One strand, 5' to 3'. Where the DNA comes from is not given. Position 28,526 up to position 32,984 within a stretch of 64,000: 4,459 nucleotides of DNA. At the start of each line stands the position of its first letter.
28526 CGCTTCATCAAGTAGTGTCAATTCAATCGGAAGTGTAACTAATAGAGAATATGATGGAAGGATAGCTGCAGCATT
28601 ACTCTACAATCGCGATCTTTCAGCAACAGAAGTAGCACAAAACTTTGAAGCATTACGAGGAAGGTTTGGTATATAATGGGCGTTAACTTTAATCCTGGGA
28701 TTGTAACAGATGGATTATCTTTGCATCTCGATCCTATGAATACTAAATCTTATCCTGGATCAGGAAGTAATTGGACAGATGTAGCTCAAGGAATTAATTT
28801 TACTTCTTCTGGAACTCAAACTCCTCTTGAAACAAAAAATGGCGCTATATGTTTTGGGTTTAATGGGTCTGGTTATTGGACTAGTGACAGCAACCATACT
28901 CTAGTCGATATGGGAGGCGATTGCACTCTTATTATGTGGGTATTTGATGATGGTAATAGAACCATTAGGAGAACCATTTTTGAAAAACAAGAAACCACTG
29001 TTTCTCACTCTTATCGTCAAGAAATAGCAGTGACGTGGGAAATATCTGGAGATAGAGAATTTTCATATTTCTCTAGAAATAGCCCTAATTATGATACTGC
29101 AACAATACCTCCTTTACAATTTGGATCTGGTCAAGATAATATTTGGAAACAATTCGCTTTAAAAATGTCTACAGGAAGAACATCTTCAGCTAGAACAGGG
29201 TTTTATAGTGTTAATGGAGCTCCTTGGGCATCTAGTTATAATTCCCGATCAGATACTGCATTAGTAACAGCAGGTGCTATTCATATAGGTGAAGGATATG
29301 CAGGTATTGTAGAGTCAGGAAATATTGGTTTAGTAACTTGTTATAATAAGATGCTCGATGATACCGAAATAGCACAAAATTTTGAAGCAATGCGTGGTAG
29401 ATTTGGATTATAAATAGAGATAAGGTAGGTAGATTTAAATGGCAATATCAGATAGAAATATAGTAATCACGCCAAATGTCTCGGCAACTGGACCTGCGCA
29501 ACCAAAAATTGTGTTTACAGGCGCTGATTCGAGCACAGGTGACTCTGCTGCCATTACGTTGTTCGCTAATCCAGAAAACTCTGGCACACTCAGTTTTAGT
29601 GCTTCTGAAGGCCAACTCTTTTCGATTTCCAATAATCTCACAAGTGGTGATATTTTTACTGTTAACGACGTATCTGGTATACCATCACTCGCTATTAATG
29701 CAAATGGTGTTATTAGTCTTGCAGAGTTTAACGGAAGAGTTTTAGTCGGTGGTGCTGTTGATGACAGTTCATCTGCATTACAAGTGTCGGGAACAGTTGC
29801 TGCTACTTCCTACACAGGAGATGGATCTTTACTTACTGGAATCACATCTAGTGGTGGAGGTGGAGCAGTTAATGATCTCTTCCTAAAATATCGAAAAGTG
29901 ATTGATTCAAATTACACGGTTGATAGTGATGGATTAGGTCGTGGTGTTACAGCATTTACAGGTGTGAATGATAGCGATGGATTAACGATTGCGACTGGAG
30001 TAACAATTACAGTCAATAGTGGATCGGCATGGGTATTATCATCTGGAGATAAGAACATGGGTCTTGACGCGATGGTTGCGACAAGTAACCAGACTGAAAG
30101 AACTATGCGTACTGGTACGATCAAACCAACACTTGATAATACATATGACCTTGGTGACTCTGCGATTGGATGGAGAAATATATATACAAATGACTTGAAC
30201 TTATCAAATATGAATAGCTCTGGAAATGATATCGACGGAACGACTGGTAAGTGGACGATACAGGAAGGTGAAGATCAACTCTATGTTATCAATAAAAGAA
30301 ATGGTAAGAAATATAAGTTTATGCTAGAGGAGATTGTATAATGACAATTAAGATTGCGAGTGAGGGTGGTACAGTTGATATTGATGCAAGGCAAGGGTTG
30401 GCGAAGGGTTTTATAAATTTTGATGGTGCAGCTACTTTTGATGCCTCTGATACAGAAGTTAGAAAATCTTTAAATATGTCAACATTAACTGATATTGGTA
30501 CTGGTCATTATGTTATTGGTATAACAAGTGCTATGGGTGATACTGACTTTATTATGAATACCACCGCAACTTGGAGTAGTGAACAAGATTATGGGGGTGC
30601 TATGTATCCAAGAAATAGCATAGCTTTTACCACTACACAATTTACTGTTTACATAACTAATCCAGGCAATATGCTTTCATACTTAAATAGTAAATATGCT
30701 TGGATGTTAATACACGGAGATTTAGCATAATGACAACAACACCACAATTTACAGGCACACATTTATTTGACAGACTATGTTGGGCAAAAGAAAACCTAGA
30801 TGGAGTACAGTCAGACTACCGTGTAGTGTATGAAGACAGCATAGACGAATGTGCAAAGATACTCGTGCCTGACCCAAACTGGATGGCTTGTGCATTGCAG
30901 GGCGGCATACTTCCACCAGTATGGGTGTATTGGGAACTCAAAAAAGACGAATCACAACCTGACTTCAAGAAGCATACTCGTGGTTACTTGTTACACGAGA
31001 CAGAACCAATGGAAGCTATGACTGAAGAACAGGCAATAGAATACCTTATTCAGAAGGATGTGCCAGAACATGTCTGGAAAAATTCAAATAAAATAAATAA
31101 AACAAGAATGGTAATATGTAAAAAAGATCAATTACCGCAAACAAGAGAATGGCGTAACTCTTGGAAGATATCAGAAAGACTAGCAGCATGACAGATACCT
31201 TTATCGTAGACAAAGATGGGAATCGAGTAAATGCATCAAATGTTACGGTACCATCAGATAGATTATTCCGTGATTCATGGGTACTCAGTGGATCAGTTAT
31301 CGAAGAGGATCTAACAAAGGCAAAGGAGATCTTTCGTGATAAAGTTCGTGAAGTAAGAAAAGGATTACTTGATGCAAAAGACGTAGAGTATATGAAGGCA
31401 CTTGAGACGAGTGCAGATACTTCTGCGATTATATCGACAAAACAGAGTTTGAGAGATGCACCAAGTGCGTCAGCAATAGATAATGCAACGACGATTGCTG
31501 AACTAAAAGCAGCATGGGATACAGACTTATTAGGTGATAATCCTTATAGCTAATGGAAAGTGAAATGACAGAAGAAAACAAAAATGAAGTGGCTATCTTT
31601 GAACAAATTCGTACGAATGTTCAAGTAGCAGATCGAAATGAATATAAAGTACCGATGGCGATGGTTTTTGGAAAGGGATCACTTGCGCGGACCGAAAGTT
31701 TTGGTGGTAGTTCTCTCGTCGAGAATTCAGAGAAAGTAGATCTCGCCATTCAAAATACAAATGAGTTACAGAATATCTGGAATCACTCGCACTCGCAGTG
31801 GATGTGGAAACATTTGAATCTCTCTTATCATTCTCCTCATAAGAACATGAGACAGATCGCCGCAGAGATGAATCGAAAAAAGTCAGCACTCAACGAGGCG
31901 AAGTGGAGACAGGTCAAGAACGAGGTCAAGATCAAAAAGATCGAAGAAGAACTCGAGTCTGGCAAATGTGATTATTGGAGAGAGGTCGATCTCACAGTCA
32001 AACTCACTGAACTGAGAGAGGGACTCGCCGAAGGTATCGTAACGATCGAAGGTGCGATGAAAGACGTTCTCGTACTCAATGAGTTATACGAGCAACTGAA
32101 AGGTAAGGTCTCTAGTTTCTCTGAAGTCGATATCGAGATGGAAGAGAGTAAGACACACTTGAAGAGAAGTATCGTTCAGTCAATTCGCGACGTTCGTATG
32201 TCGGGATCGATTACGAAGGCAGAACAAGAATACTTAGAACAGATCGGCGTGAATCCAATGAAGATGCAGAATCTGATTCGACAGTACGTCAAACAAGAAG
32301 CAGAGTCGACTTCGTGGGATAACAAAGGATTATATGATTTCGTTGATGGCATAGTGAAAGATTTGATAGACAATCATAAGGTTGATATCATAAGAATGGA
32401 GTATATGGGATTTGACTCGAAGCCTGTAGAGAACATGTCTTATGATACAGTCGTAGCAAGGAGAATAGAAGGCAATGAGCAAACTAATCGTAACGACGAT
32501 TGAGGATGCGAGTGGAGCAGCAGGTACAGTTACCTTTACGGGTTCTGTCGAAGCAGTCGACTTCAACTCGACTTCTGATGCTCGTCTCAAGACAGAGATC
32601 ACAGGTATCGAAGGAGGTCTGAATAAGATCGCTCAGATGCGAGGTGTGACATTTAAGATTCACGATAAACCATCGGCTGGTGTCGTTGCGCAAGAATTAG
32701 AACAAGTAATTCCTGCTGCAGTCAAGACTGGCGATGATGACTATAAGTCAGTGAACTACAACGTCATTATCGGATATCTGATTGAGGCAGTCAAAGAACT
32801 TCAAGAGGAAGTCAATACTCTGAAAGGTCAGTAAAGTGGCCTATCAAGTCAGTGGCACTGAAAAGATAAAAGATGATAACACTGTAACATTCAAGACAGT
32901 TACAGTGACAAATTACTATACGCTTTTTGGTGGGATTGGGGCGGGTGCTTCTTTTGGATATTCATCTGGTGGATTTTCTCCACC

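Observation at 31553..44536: Candidate undescribed system: propeller library plus dedicated hydroxylase/methyltransferase cluster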

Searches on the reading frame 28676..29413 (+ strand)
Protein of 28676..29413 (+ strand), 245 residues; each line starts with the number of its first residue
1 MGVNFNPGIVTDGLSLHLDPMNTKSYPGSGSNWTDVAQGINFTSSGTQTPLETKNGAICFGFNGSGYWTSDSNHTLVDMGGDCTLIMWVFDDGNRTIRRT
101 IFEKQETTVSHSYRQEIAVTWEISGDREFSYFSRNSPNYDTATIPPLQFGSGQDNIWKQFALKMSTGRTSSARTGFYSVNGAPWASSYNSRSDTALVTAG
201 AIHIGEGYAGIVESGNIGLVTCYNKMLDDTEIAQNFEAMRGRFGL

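Call 10: search_protein_families(library=phrogs, proteins=[window:28676-29413:+], max_evalue=0.001)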
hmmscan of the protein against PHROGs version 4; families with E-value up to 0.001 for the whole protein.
window:28676-29413:+ (245 aa): 2 families
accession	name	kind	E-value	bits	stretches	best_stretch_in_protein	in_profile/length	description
phrog_24074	-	unknown function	5.6e-15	55.6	1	4-245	652-892/892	-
phrog_8510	-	head and packaging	5e-08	32.1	1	61-245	1166-1348/1348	virion structural protein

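Call 115: search_protein_families(library=phrogs, proteins=[window:28676-29413:+], max_evalue=0.00001)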
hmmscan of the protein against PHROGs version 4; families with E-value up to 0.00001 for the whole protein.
window:28676-29413:+ (245 aa): 2 families
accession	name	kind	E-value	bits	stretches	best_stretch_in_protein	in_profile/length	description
phrog_24074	-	unknown function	5.6e-15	55.6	1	4-245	652-892/892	-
phrog_8510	-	head and packaging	5e-08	32.1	1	61-245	1166-1348/1348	virion structural protein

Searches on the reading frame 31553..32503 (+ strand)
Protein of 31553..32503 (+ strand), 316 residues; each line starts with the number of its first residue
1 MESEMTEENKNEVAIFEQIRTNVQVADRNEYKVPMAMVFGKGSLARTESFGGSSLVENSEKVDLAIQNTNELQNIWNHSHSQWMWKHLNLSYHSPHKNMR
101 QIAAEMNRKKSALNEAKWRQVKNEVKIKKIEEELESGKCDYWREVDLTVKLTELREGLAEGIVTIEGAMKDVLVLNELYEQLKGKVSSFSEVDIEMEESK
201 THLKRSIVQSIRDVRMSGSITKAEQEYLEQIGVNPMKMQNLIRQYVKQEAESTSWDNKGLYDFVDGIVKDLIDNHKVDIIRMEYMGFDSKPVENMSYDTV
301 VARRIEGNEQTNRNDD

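Call 4: search_protein_families(library=pfam, proteins=[window:31553-32503:+], max_evalue=0.1)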
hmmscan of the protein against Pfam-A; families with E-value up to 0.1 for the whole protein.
window:31553-32503:+ (316 aa): 0 families

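Call 5: search_protein_families(library=phrogs, proteins=[window:31553-32503:+], max_evalue=0.001)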
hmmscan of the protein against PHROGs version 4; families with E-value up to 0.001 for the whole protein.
window:31553-32503:+ (316 aa): 0 families

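Call 22: find_related_loci(query=window:31553-32503:+, collection=viral_contigs, flank=10000)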
Query window:31553-32503:+ (316 aa) in viral_contigs; peptide patterns used: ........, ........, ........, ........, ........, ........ (x = any residue, [..] = any of these).
65 stretches matched a pattern; 23 encode a relative of the query (tblastn E <= 1e-3); 23 distinct loci.
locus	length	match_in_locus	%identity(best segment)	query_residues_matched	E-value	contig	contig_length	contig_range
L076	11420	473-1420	94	1-316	0e+0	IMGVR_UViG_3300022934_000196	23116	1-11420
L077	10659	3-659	97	98-316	1e-141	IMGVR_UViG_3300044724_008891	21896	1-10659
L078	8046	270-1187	69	1-302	1e-139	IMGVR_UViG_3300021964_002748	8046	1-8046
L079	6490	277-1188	68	1-302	4e-139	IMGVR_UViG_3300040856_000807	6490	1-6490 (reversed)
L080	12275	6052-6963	62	2-302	1e-123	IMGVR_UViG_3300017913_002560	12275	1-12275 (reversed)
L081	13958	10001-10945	60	5-314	1e-123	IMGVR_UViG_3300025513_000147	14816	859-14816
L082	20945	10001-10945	60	5-314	1e-123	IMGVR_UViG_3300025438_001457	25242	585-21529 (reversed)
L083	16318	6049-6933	63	10-302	1e-122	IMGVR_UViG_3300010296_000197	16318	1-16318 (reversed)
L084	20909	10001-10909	64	2-302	2e-120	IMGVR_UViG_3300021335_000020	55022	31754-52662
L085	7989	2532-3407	66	13-302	3e-119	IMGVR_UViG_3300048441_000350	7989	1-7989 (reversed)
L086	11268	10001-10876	66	13-302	3e-119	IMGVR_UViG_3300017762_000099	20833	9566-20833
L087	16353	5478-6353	66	13-302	3e-119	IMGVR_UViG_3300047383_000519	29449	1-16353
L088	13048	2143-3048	64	3-302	4e-119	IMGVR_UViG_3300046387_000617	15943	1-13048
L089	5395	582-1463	61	11-302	2e-119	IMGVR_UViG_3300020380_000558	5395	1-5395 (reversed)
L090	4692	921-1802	60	11-302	8e-120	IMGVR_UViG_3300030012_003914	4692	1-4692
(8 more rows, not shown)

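Call 26: search_dna_similar(query=window:31553-32503:+, collection=phages, mode=protein, max_rows=30, max_evalue=0.001)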
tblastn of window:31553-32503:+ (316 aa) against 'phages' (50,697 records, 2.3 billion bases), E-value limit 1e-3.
No match.

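Call 48: search_solved_structures(query=A3, max_evalue=10)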
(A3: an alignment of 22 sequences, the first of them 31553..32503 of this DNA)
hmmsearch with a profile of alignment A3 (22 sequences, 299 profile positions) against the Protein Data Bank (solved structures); distinct sequences matched with E-value up to 10: 5.
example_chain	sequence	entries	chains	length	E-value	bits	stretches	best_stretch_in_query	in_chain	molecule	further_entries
4pxj_A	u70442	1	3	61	0.14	14.5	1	84-131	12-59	C-Jun-amino-terminal kinase-interacting protein 3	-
6ejn_C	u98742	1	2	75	0.2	14.1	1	84-131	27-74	C-Jun-amino-terminal kinase-interacting protein 3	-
6r8f_B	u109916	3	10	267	0.23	13.9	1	163-202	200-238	BRISC complex subunit Abraxas 2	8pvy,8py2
4ham_A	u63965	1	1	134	0.25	13.8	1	201-282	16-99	Lmo2241 protein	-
6h3c_A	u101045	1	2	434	0.65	12.4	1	163-204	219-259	BRISC complex subunit Abraxas 2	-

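Call 49: search_protein_families(library=ncbifam, proteins=[window:31553-32503:+], max_evalue=0.1)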
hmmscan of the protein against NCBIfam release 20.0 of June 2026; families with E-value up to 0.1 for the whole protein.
window:31553-32503:+ (316 aa): 0 families

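Call 88: find_homologous_proteins(query=A3, max_evalue=0.001)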
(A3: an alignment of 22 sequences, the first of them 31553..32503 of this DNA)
Query A3 (22 sequences) (316 aa, profile of the alignment): 894 proteins with E <= 0.001 among 8000 candidates; the best 120 are listed.
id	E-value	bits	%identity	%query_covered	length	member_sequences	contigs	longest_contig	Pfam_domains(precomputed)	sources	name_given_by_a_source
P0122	6.1e-156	536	70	94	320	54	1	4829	-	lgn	-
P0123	1.9e-153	528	67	95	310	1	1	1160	-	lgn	-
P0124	2.1e-153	528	68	95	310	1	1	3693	-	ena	-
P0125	2.8e-153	527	67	95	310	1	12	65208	-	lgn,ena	-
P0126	2.8e-153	527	67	95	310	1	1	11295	-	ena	-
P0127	3.2e-153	527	67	95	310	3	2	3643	-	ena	-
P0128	4.5e-153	527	67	95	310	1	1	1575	-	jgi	jgi:hypothetical protein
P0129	5.2e-153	527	67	95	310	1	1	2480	-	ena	-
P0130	6.2e-153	526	67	95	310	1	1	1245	-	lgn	-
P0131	1.2e-152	525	68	93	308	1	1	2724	-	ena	-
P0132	1.3e-152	525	93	99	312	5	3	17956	-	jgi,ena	-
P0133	1.4e-152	525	68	93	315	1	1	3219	-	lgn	-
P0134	1.6e-152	525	68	93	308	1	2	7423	-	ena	-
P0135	1.6e-152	525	68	93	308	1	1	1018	-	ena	-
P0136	1.7e-152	525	68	94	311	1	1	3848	-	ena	-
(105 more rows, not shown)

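Call 102: search_protein_representatives(alignment_id=A3)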
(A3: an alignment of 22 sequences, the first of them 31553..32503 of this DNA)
Query: 22 sequences, 299 profile positions. Proteins with E-value up to 0.001 (for the whole library): 413; up to 1e-10: 308; up to 1e-30: 67. The best 150 are listed.
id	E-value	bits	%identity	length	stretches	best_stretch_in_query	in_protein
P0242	3.8e-141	486.0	-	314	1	1-299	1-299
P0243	1.1e-98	346.6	-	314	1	7-299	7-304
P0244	4.2e-97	341.4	-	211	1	95-299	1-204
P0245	9.4e-95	333.6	-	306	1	7-292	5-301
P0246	5.4e-86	304.9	-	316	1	14-294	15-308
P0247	1.4e-85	303.6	-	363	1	5-294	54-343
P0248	1.5e-81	290.3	-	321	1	8-297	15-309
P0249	2.5e-75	269.8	-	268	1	37-291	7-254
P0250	2.0e-74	266.9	-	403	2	125-298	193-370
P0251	2.2e-70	253.6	-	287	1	25-294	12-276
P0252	4.9e-68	245.9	-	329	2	141-298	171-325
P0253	5.8e-66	239.1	-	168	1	3-155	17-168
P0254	5.1e-63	229.5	-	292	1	33-286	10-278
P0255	9.0e-62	225.4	-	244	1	40-269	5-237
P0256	3.4e-59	216.9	-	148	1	166-298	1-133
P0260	2.1e-54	201.2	-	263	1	39-271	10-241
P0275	3.8e-45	170.8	-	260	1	40-266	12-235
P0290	2.0e-38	148.7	-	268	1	42-273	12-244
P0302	3.7e-32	128.1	-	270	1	40-273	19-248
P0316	6.1e-27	111.0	-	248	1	44-271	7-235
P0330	4.6e-25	104.8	-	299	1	56-273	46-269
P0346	1.6e-23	99.8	-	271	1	57-275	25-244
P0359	1.3e-22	96.7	-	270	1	53-285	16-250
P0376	1.0e-20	90.6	-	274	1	41-252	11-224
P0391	1.2e-19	87.1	-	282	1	61-248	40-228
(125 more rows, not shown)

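Call 103: search_protein_families(library=phrogs, proteins=[P0260, P0275, P0290, P0302, P0316, P0330, P0346, P0359, P0376, P0391], max_evalue=0.001)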
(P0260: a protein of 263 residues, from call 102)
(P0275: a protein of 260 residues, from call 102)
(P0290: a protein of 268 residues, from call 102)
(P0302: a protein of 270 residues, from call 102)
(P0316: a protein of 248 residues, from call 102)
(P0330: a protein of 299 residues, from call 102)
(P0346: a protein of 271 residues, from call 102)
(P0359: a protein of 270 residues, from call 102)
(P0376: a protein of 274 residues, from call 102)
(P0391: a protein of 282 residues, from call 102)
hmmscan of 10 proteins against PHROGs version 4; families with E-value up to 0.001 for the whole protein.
P0260 (263 aa): 1 family
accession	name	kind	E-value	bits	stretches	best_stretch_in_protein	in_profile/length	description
phrog_1409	-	unknown function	8.1e-06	26.3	1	59-192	43-181/259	-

P0275 (260 aa): 1 family
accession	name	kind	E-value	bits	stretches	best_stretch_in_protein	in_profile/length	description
phrog_1409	-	unknown function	4.8e-08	33.6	1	48-195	30-182/259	-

P0290 (268 aa): 1 family
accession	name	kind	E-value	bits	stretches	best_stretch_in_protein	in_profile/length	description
phrog_1409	-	unknown function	3.9e-11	43.7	1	62-200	47-188/259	-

P0302 (270 aa): 1 family
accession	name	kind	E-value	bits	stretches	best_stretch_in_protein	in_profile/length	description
phrog_1409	-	unknown function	7.5e-17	62.5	1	54-197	29-180/259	-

P0316 (248 aa): 1 family
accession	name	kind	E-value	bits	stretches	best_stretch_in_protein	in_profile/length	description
phrog_1409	-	unknown function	1.5e-12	48.4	1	46-191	37-185/259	-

P0330 (299 aa): 1 family
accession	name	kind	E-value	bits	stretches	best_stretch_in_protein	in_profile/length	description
phrog_1409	-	unknown function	2.7e-13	50.8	1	48-245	15-213/259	-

P0346 (271 aa): 1 family
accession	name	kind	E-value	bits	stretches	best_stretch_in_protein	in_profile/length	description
phrog_1409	-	unknown function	1.7e-09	38.4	1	38-181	26-171/259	-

P0359 (270 aa): 1 family
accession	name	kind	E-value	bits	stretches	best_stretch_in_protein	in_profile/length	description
phrog_1409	-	unknown function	3.9e-09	37.2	1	15-188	10-183/259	-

P0376 (274 aa): 1 family
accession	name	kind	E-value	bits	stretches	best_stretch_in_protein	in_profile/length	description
phrog_1409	-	unknown function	3.1e-06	27.7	1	50-201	30-187/259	-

P0391 (282 aa): 1 family
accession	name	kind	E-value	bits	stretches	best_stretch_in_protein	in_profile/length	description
phrog_1409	-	unknown function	2.1e-08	34.8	1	52-188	27-167/259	-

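Call 104: search_protein_families(library=pfam, proteins=[P0260, P0275, P0290, P0302, P0316, P0330, P0346, P0359, P0376, P0391], max_evalue=0.01)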
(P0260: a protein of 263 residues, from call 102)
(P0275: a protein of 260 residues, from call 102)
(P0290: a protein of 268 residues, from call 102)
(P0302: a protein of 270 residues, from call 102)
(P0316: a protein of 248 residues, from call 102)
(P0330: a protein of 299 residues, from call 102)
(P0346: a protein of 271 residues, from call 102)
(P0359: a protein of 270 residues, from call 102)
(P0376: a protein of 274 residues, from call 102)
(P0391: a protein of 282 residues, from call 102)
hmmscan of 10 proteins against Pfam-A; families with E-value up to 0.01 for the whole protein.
P0260 (263 aa): 0 families

P0275 (260 aa): 0 families

P0290 (268 aa): 0 families

P0302 (270 aa): 0 families

P0316 (248 aa): 0 families

P0330 (299 aa): 0 families

P0346 (271 aa): 0 families

P0359 (270 aa): 0 families

P0376 (274 aa): 0 families

P0391 (282 aa): 0 families

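Call 106: search_dna_similar(query=P0302, collection=phages, mode=protein, max_evalue=0.001, max_rows=30)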
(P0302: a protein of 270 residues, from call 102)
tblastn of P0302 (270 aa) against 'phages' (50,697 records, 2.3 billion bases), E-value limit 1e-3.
Records with a match: 70; places in all: 70; records where one place covers at least 80% of the query: 0.
Best place of each record, by identity: <60% 70.
By first word of the organism name: Synechococcus 64; Cyanophage 6.
By host as written in the record: Synechococcus 60; - 5; Synechococcus sp. WH7803 4; Synechococcus sp. WH 7803 1.
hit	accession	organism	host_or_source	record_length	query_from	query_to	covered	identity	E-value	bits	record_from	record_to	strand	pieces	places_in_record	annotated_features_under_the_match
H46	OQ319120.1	Synechococcus phage S-BM1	Synechococcus sp. WH 7803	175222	55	207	57%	28.2%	7e-7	56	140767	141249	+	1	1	hypothetical protein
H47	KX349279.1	Synechococcus phage S-RIM2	Synechococcus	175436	55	207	57%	27.6%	4e-6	54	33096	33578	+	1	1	hypothetical protein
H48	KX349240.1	Synechococcus phage S-RIM2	Synechococcus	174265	55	207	57%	27.6%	4e-6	54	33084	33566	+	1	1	hypothetical protein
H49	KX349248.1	Synechococcus phage S-RIM2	Synechococcus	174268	55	207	57%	27.6%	4e-6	54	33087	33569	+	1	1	hypothetical protein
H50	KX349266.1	Synechococcus phage S-RIM2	Synechococcus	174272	55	207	57%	27.6%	4e-6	54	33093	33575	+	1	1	hypothetical protein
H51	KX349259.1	Synechococcus phage S-RIM2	Synechococcus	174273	55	207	57%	27.6%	4e-6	54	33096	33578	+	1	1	hypothetical protein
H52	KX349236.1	Synechococcus phage S-RIM2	Synechococcus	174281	55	207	57%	27.6%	4e-6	54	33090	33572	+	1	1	hypothetical protein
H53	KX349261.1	Synechococcus phage S-RIM2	Synechococcus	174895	55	207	57%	27.6%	4e-6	54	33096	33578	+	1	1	hypothetical protein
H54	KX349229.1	Synechococcus phage S-RIM2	Synechococcus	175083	55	207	57%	27.6%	4e-6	54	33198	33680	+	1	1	hypothetical protein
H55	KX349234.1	Synechococcus phage S-RIM2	Synechococcus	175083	55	207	57%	27.6%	4e-6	54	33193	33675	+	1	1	hypothetical protein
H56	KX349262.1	Synechococcus phage S-RIM2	Synechococcus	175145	55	207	57%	27.6%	4e-6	54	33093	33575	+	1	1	hypothetical protein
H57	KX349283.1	Synechococcus phage S-RIM2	Synechococcus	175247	55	207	57%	27.6%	4e-6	54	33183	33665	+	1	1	hypothetical protein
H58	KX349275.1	Synechococcus phage S-RIM2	Synechococcus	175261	55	207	57%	27.6%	4e-6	54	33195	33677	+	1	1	hypothetical protein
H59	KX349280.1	Synechococcus phage S-RIM2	Synechococcus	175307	55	207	57%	27.6%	4e-6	54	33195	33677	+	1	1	hypothetical protein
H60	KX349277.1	Synechococcus phage S-RIM2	Synechococcus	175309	55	207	57%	27.6%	4e-6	54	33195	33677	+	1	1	hypothetical protein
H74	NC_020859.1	Synechococcus phage S-RIM2 R1_1999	Synechococcus sp. WH7803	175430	55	207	57%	27.6%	4e-6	54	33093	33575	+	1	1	hypothetical protein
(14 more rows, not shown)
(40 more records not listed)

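Call 107: get_annotated_region(hit=H74, flank=9000)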
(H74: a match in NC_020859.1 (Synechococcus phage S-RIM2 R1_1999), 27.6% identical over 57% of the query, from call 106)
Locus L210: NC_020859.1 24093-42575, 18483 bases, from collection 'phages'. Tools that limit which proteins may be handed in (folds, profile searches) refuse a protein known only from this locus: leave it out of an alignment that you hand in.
description: Synechococcus phage S-RIM2 R1_1999, complete genome.
organism: Synechococcus phage S-RIM2 R1_1999 (NCBI taxid 869662)
taxonomy: Viruses; Duplodnaviria; Heunggongvirae; Uroviricota; Caudoviricetes; Kyanoviridae; Nerrivikvirus; Nerrivikvirus srim2
host: Synechococcus sp. WH7803; source: Narragansett Bay Rhode Island; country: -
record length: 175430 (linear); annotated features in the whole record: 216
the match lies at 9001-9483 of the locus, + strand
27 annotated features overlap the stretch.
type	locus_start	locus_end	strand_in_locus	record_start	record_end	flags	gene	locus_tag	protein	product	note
CDS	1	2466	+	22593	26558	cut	-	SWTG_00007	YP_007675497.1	tail fiber protein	-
CDS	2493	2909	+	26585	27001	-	-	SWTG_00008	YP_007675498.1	hypothetical protein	-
CDS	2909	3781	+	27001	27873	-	-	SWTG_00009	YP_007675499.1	hypothetical protein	-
CDS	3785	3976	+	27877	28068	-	-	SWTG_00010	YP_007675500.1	hypothetical protein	-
CDS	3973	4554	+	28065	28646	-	-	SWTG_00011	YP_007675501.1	2OG-Fe(II) oxygenase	-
CDS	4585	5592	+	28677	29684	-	-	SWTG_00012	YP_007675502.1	hypothetical protein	-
CDS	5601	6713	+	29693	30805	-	-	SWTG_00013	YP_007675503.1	hypothetical protein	-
CDS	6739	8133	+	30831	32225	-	-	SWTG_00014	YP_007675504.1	hypothetical protein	-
CDS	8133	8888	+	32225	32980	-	-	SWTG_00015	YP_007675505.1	hypothetical protein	-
CDS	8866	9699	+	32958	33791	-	-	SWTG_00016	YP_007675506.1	hypothetical protein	-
CDS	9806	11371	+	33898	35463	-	-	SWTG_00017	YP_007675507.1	hypothetical protein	-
CDS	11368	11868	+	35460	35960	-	-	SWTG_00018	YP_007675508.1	tail fiber protein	-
CDS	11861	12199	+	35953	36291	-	-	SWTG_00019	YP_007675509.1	hypothetical protein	-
CDS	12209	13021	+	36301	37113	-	-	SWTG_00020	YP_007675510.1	tail fiber assembly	-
CDS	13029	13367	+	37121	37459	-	-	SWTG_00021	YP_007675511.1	hypothetical protein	-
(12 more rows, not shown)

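Call 108: search_protein_families(library=pfam, proteins=[L210:2909-3781:+, L210:4585-5592:+, L210:5601-6713:+, L210:6739-8133:+, L210:8133-8888:+, L210:8866-9699:+, L210:9806-11371:+, L210:12209-13021:+], max_evalue=0.05)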
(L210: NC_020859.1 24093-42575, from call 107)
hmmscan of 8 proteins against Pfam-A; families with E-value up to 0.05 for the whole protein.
L210:2909-3781:+ (290 aa): 2 families
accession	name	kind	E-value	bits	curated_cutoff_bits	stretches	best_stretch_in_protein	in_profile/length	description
PF00147.23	Fibrinogen_C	-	0.006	16.9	22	1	109-141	13-46/221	Fibrinogen beta and gamma chains, C-terminal globular domain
PF06483.16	ChiC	-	0.016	15.6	27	1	4-58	105-161/176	Chitinase C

L210:4585-5592:+ (335 aa): 0 families

L210:5601-6713:+ (370 aa): 0 families

L210:6739-8133:+ (464 aa): 0 families

L210:8133-8888:+ (251 aa): 0 families

L210:8866-9699:+ (277 aa): 0 families

L210:9806-11371:+ (521 aa): 0 families

L210:12209-13021:+ (270 aa): 1 family
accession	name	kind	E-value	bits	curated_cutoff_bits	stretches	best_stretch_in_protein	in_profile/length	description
PF21722.4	Gly_rich_2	-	7.3e-12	46.2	24.3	1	82-262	3-219/226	Glycine-rich domain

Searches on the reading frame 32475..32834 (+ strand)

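Call 4: search_protein_families(library=pfam, proteins=[window:32475-32834:+], max_evalue=0.1)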
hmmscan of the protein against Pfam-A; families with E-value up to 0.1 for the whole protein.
window:32475-32834:+ (119 aa): 1 family
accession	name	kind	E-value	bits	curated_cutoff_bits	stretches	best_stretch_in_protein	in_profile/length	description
PF13884.11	Peptidase_S74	-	6.2e-15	55.7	22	1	34-84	1-58/58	Chaperone of endosialidase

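Call 5: search_protein_families(library=phrogs, proteins=[window:32475-32834:+], max_evalue=0.001)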
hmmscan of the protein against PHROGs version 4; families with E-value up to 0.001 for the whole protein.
window:32475-32834:+ (119 aa): 42 families (the best 25 are shown)
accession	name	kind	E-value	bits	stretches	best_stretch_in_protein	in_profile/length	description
phrog_8215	-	tail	5e-34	118.8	1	13-118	888-994/1000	baseplate wedge initiator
phrog_18186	-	tail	5.6e-30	105.5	1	11-118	464-572/582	baseplate wedge subunit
phrog_5668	-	tail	2.3e-28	99.6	1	13-117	1438-1555/1567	tail fiber protein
phrog_25848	-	tail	3.5e-25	89.3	1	27-117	498-588/598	tail fiber protein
phrog_30158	-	unknown function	7.7e-23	81.8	1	16-118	676-778/779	-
phrog_1980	-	tail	2e-21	77.9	1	21-117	315-427/449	tail fiber protein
phrog_1699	-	tail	4.4e-21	76.1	1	17-117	877-988/1000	long tail fiber protein distal subunit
phrog_5481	-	tail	7.3e-20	72.1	1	15-117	895-1016/1043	tail fiber protein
phrog_28992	-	unknown function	1.9e-19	71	1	15-115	230-331/343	-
phrog_11011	-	tail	2.8e-19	69.5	1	17-117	1163-1274/1291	long tail fiber protein distal subunit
phrog_1469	-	tail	3e-19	68.6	1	7-110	2502-2606/2607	baseplate wedge subunit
phrog_33119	-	tail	1.3e-18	67.9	1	30-116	544-630/643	long tail fiber protein distal subunit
phrog_19966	-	tail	4.2e-18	66.3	1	14-117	613-721/724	long tail fiber protein distal subunit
phrog_14572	-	tail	1.3e-17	65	1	22-117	353-467/484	tail fiber protein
phrog_10316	-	tail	1.2e-15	57.2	1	15-118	1357-1468/1471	tail fiber protein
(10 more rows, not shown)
